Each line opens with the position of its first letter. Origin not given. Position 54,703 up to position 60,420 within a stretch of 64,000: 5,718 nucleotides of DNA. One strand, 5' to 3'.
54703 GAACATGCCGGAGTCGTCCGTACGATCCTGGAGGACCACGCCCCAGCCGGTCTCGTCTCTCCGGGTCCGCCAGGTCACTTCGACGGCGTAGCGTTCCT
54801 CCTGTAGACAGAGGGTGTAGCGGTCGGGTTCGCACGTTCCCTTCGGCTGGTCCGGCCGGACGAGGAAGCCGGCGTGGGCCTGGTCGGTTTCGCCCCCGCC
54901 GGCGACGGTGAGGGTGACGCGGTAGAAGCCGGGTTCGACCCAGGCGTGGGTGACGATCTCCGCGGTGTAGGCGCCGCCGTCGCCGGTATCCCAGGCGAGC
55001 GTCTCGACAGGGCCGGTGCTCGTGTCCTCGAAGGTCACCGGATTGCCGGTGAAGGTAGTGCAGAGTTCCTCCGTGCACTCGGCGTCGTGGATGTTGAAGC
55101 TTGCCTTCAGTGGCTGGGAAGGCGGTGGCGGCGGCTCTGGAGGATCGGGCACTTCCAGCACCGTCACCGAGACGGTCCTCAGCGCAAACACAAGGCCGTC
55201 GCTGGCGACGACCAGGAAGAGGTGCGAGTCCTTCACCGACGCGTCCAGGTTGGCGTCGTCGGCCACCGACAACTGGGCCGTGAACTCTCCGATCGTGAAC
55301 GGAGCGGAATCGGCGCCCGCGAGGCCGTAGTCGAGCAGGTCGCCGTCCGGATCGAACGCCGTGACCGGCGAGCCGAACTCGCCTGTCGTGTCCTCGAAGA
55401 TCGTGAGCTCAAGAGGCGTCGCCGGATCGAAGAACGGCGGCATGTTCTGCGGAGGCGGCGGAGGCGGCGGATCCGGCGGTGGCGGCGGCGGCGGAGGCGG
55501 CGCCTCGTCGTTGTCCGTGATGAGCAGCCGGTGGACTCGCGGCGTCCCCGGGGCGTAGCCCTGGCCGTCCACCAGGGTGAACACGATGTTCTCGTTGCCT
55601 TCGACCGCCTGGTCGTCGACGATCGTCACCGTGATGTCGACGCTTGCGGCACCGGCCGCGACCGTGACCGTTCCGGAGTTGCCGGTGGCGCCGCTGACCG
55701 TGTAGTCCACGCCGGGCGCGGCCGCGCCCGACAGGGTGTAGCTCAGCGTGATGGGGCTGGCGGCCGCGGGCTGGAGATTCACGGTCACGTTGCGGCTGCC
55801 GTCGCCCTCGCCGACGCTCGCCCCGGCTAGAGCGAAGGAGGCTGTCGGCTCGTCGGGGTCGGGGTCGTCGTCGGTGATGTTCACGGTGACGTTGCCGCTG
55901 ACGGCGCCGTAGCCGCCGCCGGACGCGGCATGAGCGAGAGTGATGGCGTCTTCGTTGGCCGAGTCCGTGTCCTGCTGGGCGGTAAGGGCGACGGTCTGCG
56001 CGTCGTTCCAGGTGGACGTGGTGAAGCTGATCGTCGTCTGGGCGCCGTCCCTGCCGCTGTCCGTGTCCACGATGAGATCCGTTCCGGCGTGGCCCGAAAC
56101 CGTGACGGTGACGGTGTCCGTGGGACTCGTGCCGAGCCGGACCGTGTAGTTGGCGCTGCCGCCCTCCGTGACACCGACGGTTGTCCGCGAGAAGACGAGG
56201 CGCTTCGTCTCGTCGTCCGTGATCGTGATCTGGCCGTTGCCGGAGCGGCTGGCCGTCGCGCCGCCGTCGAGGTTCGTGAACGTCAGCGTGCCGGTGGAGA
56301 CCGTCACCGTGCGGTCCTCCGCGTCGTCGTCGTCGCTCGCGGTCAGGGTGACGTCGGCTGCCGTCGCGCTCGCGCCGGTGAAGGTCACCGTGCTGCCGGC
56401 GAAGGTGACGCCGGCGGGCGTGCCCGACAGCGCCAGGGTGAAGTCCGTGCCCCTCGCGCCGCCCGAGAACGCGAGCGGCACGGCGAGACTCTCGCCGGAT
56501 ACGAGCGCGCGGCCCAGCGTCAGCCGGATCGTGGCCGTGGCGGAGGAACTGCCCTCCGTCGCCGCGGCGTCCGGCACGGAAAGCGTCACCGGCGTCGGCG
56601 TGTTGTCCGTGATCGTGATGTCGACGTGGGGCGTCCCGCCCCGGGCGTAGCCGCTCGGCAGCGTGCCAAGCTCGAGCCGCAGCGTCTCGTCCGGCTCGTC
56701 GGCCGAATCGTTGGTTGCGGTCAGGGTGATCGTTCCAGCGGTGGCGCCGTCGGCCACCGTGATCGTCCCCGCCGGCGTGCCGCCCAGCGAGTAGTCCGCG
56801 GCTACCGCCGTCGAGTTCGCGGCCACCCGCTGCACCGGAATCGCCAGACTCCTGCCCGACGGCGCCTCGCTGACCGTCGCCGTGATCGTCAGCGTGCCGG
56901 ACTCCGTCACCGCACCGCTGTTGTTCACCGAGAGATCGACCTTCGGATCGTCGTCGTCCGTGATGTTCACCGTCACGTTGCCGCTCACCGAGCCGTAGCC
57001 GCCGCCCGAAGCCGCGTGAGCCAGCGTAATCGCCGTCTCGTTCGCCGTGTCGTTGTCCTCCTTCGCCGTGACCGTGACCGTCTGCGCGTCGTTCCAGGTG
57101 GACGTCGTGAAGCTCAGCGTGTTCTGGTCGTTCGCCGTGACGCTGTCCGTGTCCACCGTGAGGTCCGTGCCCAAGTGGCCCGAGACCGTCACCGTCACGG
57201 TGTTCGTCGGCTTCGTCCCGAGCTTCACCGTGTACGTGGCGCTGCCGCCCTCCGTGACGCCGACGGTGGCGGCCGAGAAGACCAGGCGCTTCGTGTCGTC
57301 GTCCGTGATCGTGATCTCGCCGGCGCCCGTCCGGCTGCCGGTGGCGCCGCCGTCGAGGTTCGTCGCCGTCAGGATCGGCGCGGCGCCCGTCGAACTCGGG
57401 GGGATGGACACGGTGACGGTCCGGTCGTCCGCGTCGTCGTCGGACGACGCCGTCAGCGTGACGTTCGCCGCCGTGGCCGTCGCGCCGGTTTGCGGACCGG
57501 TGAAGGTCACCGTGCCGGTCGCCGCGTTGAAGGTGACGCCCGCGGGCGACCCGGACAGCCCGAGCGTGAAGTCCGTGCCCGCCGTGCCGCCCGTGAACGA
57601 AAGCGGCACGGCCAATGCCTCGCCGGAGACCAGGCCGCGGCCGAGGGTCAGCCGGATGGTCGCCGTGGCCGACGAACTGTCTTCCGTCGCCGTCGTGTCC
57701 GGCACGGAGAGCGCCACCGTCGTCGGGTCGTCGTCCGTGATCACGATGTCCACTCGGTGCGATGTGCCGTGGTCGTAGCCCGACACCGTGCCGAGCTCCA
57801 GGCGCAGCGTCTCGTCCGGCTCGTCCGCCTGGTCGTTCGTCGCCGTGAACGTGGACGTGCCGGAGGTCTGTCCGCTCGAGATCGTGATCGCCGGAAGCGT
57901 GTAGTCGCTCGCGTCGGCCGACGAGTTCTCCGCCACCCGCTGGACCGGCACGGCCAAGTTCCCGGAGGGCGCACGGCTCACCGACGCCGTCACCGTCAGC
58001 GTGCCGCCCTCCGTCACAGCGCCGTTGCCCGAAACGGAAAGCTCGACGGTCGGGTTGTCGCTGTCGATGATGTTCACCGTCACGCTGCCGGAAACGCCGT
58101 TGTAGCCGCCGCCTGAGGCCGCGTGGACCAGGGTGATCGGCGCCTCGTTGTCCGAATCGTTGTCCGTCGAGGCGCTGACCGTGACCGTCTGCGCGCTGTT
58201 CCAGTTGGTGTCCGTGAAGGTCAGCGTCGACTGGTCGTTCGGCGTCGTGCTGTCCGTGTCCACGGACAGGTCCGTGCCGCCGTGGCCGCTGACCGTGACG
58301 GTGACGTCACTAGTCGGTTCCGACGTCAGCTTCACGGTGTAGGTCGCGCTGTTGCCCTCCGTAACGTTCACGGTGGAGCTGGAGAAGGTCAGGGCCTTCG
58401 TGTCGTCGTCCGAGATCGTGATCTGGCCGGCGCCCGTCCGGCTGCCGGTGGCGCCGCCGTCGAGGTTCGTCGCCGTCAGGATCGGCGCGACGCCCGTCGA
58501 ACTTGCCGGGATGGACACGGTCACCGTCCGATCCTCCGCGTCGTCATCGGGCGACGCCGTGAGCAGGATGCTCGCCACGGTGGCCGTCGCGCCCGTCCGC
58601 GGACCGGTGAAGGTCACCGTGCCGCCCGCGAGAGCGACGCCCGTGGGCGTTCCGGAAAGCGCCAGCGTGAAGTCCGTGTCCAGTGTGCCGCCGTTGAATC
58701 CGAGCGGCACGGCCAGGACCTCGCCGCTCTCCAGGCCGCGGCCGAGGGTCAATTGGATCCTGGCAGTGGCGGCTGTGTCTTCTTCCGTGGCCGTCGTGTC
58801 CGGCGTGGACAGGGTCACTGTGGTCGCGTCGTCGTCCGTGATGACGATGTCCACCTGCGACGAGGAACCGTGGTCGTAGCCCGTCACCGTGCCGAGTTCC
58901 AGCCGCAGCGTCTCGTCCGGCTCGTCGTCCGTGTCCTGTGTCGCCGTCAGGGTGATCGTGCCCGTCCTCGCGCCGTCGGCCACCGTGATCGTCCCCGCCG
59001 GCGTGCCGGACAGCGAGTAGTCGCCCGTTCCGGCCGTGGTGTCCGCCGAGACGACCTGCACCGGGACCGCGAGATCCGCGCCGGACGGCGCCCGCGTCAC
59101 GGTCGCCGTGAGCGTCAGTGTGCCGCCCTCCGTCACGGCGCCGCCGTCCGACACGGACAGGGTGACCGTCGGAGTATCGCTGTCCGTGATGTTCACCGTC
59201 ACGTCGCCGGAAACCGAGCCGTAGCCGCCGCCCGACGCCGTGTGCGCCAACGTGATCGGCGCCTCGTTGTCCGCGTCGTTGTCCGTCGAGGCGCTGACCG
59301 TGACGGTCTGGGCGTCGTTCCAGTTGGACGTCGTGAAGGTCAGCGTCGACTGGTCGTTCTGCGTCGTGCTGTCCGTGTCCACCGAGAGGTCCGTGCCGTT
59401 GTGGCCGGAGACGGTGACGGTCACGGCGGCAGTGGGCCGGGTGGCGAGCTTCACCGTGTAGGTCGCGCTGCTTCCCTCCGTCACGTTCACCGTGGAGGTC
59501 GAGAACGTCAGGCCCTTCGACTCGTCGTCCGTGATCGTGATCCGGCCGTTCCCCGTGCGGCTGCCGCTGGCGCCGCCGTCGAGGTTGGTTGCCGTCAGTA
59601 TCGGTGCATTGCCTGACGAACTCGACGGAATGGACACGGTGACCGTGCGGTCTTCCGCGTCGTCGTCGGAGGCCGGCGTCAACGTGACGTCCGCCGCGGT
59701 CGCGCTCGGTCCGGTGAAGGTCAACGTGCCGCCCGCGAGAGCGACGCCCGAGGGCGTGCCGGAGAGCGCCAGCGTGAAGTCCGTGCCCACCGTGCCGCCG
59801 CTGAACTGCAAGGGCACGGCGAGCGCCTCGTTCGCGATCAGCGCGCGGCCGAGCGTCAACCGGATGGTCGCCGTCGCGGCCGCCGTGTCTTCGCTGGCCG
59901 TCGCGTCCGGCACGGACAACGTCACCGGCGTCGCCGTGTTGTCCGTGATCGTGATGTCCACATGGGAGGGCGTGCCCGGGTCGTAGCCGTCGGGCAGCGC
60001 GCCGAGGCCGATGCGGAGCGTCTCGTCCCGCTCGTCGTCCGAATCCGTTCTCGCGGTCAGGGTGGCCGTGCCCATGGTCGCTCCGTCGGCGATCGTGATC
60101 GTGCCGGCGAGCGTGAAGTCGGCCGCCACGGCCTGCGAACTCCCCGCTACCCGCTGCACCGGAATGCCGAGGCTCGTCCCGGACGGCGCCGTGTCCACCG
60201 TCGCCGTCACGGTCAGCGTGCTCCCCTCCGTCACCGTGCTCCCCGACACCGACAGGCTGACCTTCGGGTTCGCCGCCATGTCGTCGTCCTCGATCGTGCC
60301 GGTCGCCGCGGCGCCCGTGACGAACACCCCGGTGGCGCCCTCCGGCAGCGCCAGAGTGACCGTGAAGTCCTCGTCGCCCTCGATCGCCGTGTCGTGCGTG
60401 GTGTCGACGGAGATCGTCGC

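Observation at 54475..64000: Giant (>3160 aa, >9.5 kb) kexin-like protease / LRR / poly-Calx-beta surface protein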

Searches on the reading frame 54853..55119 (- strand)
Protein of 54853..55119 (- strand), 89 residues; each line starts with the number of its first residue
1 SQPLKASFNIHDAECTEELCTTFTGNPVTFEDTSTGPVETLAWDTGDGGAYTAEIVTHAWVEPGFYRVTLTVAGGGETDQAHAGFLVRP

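Call 79: search_protein_families(library=pfam, proteins=[window:54853-55119:-], max_evalue=0.1)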
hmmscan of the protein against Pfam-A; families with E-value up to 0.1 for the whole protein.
seq(89 aa): 2 families
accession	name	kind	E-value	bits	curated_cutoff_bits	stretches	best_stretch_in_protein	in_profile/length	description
PF18911.6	PKD_4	-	6.5e-12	45.8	27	1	15-80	14-76/85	PKD domain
PF00801.26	PKD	-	3.2e-08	33.9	23.5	1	24-82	13-75/80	PKD domain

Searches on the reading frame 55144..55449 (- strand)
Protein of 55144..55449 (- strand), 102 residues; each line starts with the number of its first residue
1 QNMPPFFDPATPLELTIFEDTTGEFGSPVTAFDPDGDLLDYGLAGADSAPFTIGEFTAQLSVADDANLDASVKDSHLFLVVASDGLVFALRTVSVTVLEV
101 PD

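Call 24: search_protein_families(library=pfam, proteins=[window:55144-55449:-], max_evalue=1)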
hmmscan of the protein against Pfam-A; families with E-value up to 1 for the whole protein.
seq(102 aa): 0 families

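Call 66: search_solved_structures(query=window:55144-55449:-, max_evalue=1)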
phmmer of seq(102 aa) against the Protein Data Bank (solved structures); distinct sequences matched with E-value up to 1: 11.
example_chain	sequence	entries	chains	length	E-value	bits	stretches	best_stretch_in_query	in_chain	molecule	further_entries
6bxu_A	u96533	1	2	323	3.3e-10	43.4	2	4-92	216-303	Protocadherin-15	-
5w1d_A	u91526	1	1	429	9.2e-10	42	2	4-92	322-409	Protocadherin-15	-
6bwn_A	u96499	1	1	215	9.6e-10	41.9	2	4-93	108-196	Protocadherin-15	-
11iy_C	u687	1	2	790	1.9e-08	37.8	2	4-92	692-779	Protocadherin-15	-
8umz_A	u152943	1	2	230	5.3e-05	26.7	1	4-93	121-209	Protocadherin-15 EC4-EC7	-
8ton_A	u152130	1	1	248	8.2e-05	26.1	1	2-93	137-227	Protocadherin-15 EC3-EC7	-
5tpk_A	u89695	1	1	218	0.00015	25.3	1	4-93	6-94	Protocadherin-15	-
8e51_B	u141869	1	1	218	0.0061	20.1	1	3-97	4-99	Cadherin-23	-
5cyx_A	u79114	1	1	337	0.01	19.4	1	2-94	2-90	Protein Cdhr2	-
5w4t_C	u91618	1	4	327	0.35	14.5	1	2-86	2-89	Cadherin 23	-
5vh2_A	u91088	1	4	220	0.57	13.8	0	34-86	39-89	Cadherin-23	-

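Call 67: search_protein_families(library=ncbifam, proteins=[window:55144-55449:-], max_evalue=1)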
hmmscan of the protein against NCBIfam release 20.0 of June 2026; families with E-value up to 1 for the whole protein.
seq(102 aa): 0 families

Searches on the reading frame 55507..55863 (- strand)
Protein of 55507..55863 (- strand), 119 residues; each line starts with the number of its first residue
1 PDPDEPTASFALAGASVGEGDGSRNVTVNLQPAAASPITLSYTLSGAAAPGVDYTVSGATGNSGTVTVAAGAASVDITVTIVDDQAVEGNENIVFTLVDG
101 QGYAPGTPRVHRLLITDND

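Call 79: search_protein_families(library=pfam, proteins=[window:55507-55863:-], max_evalue=0.1)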
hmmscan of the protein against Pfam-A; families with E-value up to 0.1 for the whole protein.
seq(119 aa): 3 families
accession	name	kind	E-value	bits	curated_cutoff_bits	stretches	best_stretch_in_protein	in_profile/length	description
PF03160.20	Calx-beta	-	2.4e-09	37.7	27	1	4-119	4-119/119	Calx-beta domain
PF12195.14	End_beta_barrel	-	0.057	13.8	35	1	51-91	33-73/83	Beta barrel domain of bacteriophage endosialidase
PF11614.14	FixG_C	-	0.072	13.7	25.6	1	35-100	44-104/119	IG-like fold at C-terminal of FixG, putative oxidoreductase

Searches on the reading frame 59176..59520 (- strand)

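Call 24: search_protein_families(library=pfam, proteins=[window:59176-59520:-], max_evalue=1)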
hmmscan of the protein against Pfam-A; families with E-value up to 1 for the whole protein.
seq(115 aa): 10 families
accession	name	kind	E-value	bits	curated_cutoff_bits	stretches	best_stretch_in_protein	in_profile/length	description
PF20579.4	LapA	-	0.00024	21.9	27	1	8-54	8-52/99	LapA domain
PF13927.12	Ig_3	-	0.00058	20.8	30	1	5-78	5-77/78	Immunoglobulin domain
PF17766.7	fn3_6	-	0.014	16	26.4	1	9-80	23-74/99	Fibronectin type-III domain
PF07679.22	I-set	-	0.024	15.1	23.7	1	8-80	7-78/90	Immunoglobulin I-set domain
PF15043.11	CNRIP1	-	0.07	13.2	27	1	18-68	40-84/157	CB1 cannabinoid receptor-interacting protein 1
PF05277.18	DUF726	-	0.13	11.6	22.6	1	9-92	36-119/343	Protein of unknown function (DUF726)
PF19953.4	EACC1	-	0.15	12.5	23.6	1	25-58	67-98/107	Effector Associated Constant Component 1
PF11030.13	Nucleocapsid-N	-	0.22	11.9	19.6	0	18-54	122-155/167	Nucleocapsid protein N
PF03753.18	HHV6-IE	-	0.28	9.1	25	1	20-80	994-1054/1078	Human herpesvirus 6 immediate early protein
PF14059.11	DUF4251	-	0.43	11.1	27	0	52-83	84-115/133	Domain of unknown function (DUF4251)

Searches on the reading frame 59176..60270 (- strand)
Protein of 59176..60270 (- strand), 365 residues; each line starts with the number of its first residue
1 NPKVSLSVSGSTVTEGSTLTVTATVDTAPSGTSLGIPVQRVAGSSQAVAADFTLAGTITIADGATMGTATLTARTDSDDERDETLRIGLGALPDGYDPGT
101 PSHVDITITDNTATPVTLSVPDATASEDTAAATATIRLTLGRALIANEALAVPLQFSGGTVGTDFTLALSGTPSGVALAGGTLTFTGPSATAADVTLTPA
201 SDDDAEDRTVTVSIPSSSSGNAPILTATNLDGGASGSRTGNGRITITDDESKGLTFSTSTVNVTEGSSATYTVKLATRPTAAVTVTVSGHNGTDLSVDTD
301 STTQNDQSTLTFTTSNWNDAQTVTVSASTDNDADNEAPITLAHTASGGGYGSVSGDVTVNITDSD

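Call 57: predict_structure(alignment_id=A3)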
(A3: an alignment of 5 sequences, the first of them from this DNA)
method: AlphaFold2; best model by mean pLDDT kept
length: 365 residues; sequences in the alignment: 5
mean_pLDDT: 82.2   pTM: 0.58
mean pLDDT of the five models: 82.2, 73.1, 61.9, 55.7, 46.7
residues with pLDDT >= 90: 126; 70-90: 190; 50-70: 33; < 50: 16
segments of 3 or more residues with pLDDT < 50: 217-230
pLDDT, mean of each block of 10 residues (from residue 1): 94 91 94 93 84 92 96 84 90 92 91 80 72 82 79 81 84 88 86 89 69 60 43 52 72 88 90 87 86 74 70 86 88 80 87 88 80
secondary structure, 60 per line:
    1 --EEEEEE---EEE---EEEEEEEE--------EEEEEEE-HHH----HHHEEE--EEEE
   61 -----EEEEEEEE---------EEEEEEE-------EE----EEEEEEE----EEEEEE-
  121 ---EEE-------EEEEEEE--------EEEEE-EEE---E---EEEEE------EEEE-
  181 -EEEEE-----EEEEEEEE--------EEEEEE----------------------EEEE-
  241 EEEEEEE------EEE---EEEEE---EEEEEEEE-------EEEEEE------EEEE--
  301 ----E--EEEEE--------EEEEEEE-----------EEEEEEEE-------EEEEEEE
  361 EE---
elements in order: E3-8 E12-14 E18-25 E34-40 E52-54 E57-60 E66-73 E83-89 E103-109 E114-119 E124-126 E134-140 E149-153 E155-157 E165-169 E176-179 E182-186 E192-199 E208-213 E236-239 E241-247 E254-256 E260-264 E268-275 E283-288 E295-298 E308-312 E321-327 E339-346 E354-362

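Call 60: fold_search(model_id=the predicted structure, library=pdb)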
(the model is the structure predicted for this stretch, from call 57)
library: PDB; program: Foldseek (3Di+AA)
matches with E <= 10: 1986; with E <= 0.001: 718
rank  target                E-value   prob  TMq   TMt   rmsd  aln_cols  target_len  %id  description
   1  4nen_A                2.9e-11  1.00  0.34  0.15  20.0       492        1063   10  An internal ligand-bound, metastable state of a leukocyte integrin, aXb2 (released 2014-01-15)
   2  6avu_A                3.3e-11  1.00  0.33  0.16  16.0       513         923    7  Human alpha-V beta-3 Integrin (open conformation) in complex with the therapeutic antibody LM609 (released 2017-11-01)
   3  4mmz_A                4.5e-11  1.00  0.33  0.16  17.8       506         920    8  Integrin AlphaVBeta3 ectodomain bound to an antagonistic tenth domain of Fibronectin (released 2014-03-26)
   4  4mmx_A                1.6e-10  1.00  0.36  0.18  17.9       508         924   10  Integrin AlphaVBeta3 ectodomain bound to the tenth domain of Fibronectin (released 2014-03-26)
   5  8xei_A                2.8e-10  1.00  0.29  0.15  18.7       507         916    9  Cryo-EM structure of integrin ITGAV/ITGB3 complex, conformation 1 (released 2024-12-18)
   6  8sgj_A                8.9e-10  1.00  0.29  0.17  29.6       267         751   16  Cryo-EM structure of human NCX1 in apo inactivated state (released 2023-10-11)
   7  9iv8                  9.4e-10  1.00  0.30  0.17  32.2       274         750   16  Cryo-EM structure of human NCX1 in PIP2 diC8 bound state (released 2025-03-19)
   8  8jp0                  1.3e-09  1.00  0.31  0.19  19.9       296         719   15  structure of human sodium-calciumexchanger NCX1 (released 2024-01-03)
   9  4g1e_A                2.0e-09  1.00  0.32  0.15  18.3       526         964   10  Crystal structure of integrin alpha V beta 3 with coil-coiled tag. (released 2012-12-12)
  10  8sgt_A                2.1e-09  1.00  0.31  0.19   9.2       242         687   17  Cryo-EM structure of human NCX1 in Ca2+ bound, activated state (group II in the presence of 0.5 mM Ca2+) (released 2023-10-11)
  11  9b4h_A                2.6e-09  1.00  0.36  0.10  18.3       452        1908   12  Chlamydomonas reinhardtii mastigoneme filament (released 2024-04-10)
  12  1jv2_A                5.2e-09  1.00  0.33  0.17  18.0       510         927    8  CRYSTAL STRUCTURE OF THE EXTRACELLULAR SEGMENT OF INTEGRIN ALPHAVBETA3 (released 2001-10-17)
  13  3rb7_A                6.7e-09  1.00  0.27  0.38  13.7       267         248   14  Crystal structure of CBD12 from CALX1.2 (released 2011-11-02)
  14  5es4_C                6.7e-09  1.00  0.32  0.17  20.4       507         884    9  RE-REFINEMENT OF INTEGRIN ALPHAXBETA2 ECTODOMAIN IN THE CLOSED/BENT CONFORMATION (released 2016-03-02)
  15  8wa2_D                7.1e-09  1.00  0.38  0.12  16.2       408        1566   14  cryo-EM structure of native mastigonemes isolated from Chlamydomonas reinhardtii at 3.0 angstrom resolution (released 2024-04-10)
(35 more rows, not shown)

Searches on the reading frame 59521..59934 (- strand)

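Call 24: search_protein_families(library=pfam, proteins=[window:59521-59934:-], max_evalue=1)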
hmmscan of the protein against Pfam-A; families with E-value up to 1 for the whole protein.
seq(138 aa): 2 families
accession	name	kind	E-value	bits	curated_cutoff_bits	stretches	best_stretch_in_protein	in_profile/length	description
PF21880.1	DUF6916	-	0.053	14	27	1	49-92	40-82/91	Domain of unknown function (DUF6916)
PF20611.3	DUF6801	-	0.36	11.4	26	0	7-100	21-148/161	Family of unknown function (DUF6801)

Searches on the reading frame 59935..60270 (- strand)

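Call 24: search_protein_families(library=pfam, proteins=[window:59935-60270:-], max_evalue=1)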
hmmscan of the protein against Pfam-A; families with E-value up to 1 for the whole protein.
seq(112 aa): 3 families
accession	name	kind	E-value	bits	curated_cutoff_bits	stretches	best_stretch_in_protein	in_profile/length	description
PF20579.4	LapA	-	0.0047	17.7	27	1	3-76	4-61/99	LapA domain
PF03160.20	Calx-beta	-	0.028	14.9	27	1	7-111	11-118/119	Calx-beta domain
PF16640.11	Big_3_5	-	0.29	12.1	35.5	0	6-73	1-67/88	Bacterial Ig-like domain (group 3)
